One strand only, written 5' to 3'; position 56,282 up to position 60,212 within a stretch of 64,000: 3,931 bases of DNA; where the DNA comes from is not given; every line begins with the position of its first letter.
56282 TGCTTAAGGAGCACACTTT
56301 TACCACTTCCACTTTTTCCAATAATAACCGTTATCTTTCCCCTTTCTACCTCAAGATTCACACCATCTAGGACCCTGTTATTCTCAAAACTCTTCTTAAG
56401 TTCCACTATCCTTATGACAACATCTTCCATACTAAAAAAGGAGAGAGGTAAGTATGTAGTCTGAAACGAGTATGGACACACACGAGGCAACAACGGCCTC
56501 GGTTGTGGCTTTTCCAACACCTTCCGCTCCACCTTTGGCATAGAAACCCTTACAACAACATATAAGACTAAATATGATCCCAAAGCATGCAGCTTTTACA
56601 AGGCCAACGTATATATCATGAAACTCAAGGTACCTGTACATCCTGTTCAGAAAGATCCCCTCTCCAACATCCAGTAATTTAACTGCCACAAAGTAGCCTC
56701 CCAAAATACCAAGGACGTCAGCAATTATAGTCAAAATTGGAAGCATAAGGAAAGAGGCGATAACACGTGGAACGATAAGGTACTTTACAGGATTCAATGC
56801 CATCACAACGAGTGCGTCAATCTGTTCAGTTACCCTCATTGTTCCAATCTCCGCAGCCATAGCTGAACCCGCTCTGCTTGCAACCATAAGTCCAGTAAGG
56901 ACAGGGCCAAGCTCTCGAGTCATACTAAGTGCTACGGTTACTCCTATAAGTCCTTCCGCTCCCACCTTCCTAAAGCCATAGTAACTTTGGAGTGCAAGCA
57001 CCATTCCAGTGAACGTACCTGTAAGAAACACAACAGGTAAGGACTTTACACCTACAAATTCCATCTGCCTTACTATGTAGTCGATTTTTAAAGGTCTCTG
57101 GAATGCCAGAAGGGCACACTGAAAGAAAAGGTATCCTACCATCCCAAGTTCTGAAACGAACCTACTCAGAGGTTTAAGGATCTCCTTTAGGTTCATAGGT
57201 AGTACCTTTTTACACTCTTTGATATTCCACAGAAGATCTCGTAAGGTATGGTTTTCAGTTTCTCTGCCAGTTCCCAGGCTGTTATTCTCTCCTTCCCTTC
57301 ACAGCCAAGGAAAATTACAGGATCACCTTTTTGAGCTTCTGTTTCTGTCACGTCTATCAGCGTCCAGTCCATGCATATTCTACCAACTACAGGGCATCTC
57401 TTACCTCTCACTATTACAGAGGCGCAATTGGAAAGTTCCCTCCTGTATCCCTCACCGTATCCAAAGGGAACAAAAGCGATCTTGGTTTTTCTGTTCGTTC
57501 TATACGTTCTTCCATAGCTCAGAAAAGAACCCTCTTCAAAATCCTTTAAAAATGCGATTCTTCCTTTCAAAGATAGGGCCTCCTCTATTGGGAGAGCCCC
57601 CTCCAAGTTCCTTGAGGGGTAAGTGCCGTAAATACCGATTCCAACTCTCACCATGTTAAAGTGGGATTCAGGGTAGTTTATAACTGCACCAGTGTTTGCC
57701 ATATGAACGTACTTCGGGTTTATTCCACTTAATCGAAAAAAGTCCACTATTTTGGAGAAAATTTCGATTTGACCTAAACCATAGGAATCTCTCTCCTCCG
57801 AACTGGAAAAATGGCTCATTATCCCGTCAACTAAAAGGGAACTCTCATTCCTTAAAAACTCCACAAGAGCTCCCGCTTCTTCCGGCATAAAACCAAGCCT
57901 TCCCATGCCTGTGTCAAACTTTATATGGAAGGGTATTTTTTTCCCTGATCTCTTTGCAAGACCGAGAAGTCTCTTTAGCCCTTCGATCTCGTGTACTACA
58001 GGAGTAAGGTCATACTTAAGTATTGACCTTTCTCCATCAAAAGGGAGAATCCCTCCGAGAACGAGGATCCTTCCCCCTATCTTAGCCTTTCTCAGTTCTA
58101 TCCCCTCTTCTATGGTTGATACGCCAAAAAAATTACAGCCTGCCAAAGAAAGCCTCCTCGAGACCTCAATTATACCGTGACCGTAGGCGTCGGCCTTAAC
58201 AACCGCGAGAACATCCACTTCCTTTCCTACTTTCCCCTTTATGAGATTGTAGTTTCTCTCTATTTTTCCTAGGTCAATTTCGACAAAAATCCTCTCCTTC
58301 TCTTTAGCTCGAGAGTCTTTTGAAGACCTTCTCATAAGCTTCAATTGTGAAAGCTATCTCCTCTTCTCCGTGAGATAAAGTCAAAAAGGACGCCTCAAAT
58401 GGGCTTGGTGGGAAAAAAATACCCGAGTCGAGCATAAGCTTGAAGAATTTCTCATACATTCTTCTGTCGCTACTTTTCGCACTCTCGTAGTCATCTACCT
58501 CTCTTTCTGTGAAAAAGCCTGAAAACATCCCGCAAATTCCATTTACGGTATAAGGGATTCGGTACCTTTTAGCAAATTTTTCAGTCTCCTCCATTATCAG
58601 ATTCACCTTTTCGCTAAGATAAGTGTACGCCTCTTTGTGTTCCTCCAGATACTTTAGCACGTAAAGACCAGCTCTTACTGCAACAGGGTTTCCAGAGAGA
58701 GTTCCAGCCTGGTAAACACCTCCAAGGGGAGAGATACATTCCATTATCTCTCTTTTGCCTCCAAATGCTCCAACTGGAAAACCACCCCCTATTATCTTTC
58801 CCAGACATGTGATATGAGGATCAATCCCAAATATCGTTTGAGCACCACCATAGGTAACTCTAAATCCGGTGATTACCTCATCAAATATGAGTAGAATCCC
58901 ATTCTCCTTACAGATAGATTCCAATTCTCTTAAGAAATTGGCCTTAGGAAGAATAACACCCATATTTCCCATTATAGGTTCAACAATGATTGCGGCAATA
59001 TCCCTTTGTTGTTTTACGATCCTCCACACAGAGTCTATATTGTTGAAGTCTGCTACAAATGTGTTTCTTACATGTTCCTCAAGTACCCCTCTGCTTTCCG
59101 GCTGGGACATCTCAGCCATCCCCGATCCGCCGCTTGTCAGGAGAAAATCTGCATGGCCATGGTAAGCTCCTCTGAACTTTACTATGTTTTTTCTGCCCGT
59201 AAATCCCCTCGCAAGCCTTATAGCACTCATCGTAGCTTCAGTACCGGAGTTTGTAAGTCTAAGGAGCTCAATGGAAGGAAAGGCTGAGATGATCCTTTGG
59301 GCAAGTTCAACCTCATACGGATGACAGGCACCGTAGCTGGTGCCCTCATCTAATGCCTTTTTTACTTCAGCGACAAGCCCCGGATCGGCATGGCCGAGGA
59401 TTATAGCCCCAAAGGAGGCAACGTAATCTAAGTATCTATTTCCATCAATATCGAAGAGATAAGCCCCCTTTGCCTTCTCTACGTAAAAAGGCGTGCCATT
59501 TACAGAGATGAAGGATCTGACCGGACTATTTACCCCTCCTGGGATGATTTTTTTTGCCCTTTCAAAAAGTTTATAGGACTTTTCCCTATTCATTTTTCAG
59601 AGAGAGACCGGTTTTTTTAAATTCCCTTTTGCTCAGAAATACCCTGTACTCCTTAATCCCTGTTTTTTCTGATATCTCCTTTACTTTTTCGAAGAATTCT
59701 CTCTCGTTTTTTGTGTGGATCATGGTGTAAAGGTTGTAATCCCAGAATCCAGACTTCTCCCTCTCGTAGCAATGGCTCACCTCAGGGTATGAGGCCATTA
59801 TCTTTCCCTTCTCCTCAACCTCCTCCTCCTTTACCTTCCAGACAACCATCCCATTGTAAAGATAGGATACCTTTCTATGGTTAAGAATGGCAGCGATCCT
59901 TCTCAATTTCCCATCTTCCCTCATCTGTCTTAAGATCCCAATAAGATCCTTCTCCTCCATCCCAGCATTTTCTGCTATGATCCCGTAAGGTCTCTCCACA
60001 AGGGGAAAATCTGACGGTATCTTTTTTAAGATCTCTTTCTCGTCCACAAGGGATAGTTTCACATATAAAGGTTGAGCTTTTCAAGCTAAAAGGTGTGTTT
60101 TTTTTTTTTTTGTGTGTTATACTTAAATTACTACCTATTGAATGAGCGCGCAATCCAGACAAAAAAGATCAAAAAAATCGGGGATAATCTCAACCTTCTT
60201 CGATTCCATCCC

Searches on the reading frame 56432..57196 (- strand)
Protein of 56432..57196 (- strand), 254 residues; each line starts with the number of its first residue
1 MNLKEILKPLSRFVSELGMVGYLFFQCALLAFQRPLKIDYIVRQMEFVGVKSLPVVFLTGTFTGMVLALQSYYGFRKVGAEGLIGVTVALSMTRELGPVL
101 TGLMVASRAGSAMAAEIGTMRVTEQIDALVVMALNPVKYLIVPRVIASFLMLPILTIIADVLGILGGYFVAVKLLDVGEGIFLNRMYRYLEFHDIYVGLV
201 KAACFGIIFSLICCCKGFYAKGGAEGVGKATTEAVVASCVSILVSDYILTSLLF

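Call 3: search_protein_families(library=pfam, proteins=[window:56432-57196:-], max_evalue=0.1)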
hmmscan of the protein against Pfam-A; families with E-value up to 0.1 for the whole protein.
window:56432-57196:- (254 aa): 1 family
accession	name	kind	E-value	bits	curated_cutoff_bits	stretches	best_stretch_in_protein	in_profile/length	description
PF02405.21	MlaE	-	7.1e-86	287.6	22.5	1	41-251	1-211/212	Permease MlaE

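Call 4: search_protein_families(library=ncbifam, proteins=[window:56432-57196:-], max_evalue=0.1)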
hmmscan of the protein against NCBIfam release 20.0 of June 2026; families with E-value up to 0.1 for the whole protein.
window:56432-57196:- (254 aa): 2 families
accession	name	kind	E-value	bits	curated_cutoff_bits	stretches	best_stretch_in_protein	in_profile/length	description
TIGR00056.1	TIGR00056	subfamily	2e-85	286.6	212.2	1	6-254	10-257/260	MlaE family lipid ABC transporter permease subunit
NF033619.1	perm_MlaE_1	exception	2.4e-72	243.6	315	1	12-254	9-252/253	lipid asymmetry maintenance ABC transporter permease subunit MlaE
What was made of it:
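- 56432..57196 (-): mlaE (permease). PF02405, 7e-86; TIGR00056 (calls 3, 4).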

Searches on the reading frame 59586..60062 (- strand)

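Call 72: search_protein_families(library=pfam, proteins=[window:59586-60062:-], max_evalue=0.00001)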
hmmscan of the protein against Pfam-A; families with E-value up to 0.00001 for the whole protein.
window:59586-60062:- (158 aa): 2 families
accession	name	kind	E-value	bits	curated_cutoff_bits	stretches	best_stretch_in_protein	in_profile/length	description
PF17805.7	AsnC_trans_reg2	-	5.5e-31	107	27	1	67-149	4-86/86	AsnC-like ligand binding domain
PF22451.2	NirdL-like_HTH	-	1.8e-14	53.4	27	1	8-54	1-47/47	Siroheme decarboxylase NirDL-like HTH domain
